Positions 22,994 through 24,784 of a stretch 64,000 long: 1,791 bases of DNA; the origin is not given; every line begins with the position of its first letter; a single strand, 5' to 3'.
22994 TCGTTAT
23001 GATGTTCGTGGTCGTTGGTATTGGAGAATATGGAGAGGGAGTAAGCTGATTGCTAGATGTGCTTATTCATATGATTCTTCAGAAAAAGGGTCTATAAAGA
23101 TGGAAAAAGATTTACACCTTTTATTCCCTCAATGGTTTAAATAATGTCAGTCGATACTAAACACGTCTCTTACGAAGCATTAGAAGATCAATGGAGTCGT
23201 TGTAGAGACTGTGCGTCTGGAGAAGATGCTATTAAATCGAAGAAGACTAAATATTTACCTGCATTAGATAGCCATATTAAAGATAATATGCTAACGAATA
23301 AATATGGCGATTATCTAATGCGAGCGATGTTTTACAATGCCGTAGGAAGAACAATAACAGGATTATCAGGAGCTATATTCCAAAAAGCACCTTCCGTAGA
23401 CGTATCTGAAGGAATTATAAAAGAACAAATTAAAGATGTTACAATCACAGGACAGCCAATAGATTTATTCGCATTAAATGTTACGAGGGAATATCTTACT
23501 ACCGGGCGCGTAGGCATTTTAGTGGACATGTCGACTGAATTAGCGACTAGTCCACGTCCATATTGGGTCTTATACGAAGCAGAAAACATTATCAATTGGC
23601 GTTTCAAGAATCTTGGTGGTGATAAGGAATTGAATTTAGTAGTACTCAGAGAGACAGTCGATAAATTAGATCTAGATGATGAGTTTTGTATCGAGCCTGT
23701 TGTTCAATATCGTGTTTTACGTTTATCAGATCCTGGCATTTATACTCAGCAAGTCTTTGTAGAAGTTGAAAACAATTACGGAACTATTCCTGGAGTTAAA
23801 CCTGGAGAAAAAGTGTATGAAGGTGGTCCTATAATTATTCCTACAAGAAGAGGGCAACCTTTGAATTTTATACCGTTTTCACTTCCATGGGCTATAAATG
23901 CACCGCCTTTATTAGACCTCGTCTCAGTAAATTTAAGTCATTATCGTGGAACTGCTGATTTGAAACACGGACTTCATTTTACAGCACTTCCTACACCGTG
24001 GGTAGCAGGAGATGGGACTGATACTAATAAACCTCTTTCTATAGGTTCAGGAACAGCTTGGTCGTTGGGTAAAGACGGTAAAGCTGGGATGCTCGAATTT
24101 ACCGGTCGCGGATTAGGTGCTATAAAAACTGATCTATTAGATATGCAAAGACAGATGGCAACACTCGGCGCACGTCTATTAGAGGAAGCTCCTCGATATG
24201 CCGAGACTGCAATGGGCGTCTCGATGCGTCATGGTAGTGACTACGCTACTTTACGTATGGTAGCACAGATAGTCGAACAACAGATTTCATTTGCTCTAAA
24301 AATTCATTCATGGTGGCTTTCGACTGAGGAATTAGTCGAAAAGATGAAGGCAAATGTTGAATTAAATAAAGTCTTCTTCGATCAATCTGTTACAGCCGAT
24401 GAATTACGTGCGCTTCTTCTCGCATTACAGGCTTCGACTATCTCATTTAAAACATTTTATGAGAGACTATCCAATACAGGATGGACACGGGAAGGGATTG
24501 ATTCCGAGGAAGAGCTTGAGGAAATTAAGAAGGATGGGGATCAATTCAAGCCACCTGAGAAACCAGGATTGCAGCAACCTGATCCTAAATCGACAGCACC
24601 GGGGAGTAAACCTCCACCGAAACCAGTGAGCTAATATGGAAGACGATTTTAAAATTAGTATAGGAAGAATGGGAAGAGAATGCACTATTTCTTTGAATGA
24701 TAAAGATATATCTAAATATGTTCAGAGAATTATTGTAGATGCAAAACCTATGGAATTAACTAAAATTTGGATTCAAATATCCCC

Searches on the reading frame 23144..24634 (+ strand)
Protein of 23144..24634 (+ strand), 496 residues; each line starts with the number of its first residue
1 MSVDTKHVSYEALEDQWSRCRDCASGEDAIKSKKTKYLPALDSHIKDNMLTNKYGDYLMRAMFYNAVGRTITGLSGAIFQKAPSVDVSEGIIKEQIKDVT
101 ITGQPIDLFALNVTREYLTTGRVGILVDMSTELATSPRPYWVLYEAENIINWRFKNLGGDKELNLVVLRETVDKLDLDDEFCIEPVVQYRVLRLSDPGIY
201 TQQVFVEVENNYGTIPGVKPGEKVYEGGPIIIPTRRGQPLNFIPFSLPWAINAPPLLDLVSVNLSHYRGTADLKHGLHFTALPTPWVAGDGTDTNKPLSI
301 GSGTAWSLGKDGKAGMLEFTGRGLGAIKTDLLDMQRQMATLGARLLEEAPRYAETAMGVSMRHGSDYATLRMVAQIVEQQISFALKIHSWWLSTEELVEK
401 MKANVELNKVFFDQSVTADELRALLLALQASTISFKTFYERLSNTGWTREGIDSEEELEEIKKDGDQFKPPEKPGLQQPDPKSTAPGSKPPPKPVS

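Call 28: search_protein_families(library=phrogs, proteins=[window:23144-24634:+], max_evalue=0.001)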
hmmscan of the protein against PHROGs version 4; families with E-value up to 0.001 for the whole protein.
window:23144-24634:+ (496 aa): 2 families
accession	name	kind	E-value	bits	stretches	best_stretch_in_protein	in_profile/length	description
phrog_145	-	head and packaging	3.1e-116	390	1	1-477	8-478/493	portal protein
phrog_2417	-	unknown function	5.1e-37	128.7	1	2-209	5-204/242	-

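Call 56: search_dna_similar(query=window:23144-24634:+, collection=phages, mode=protein, max_rows=15)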
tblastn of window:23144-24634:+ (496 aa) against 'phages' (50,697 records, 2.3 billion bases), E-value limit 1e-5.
Records with a match: 1535; places in all: 1543; records where one place covers at least 80% of the query: 1419.
Best place of each record, by identity: <60% 1535.
By first word of the organism name: Salmonella 410; Escherichia 305; Pseudomonas 193; Vibrio 120; Acinetobacter 79; Klebsiella 53; Xanthomonas 42; Caulobacter 40; Stenotrophomonas 33; Achromobacter 29; and 66 more.
By host as written in the record: Escherichia coli 159; - 98; Pseudomonas aeruginosa 64; Salmonella enterica 60; Salmonella enterica subsp. enterica serovar Enteritidis 58; Salmonella enterica subsp. enterica serovar Typhimurium 48; Salmonella sp. 41; Vibrio breoganii 36; and 366 more.
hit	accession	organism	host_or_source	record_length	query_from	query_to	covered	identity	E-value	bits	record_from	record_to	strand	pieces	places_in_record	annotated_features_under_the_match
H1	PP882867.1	Dinoroseobacter phage vB_DshS_R26L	Dinoroseobacter shibae DFL12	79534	2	442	89%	34.6%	1e-61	224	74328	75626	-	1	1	hypothetical protein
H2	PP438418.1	Microcystis phage Mwe-JY26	Microcystis wesenbergii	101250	7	442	88%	33.7%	4e-57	211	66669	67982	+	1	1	hypothetical protein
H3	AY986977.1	Xanthomonas phage Xp15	-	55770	1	442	89%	33.0%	6e-57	210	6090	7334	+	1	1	putative phage structural protein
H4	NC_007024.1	Xanthomonas phage Xp15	Xanthomonas campestris pv. pelargonii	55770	1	442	89%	33.0%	6e-57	210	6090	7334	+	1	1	portal protein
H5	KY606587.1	Dinoroseobacter phage vB_DshS-R5C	Dinoroseobacter shibae DFL12T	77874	2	442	89%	32.6%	3e-58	214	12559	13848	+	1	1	hypothetical protein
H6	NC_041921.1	Dinoroseobacter phage vB_DshS-R5C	Dinoroseobacter shibae DFL12T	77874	2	442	89%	32.6%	3e-58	214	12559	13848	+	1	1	portal protein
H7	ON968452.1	Pseudanabaena phage Pan1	Pseudanabaena sp.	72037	2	442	89%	31.4%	3e-56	208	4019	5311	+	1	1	portal protein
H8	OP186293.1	Rhodobacter phage RcXuper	Rhodobacter capsulatus YW1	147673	7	442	88%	31.3%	1e-55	206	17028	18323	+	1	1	portal protein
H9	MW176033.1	Acinetobacter phage Effie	Acinetobacter calcoaceticus ATCC23055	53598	2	442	89%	31.0%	2e-42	167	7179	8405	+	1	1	120: hypothetical protein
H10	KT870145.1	Roseobacter phage DSS3P8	Ruegeria pomeroyi DSS-3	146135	7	442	88%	31.2%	1e-51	194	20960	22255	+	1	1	putative portal protein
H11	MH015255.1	Ruegeria phage vB_RpoS-V10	Ruegeria pomeroyi DSS-3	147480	7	442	88%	31.2%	1e-51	194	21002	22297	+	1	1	putative portal protein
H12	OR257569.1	Ruegeria phage RpAliso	Ruegeria pomeroyi DSS-3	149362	7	442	88%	31.0%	2e-54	203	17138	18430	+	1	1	portal protein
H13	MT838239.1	Bacteriophage sp.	human fecal samples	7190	10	446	88%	30.9%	6e-47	181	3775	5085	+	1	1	record has no annotation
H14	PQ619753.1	Acinetobacter phage HHU4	Acinetobacter baumannii H4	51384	2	442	89%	30.5%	5e-43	169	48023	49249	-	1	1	hypothetical protein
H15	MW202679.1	Caudoviricetes sp.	Manatee Spring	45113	3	439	88%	30.8%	8e-37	150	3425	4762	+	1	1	portal protein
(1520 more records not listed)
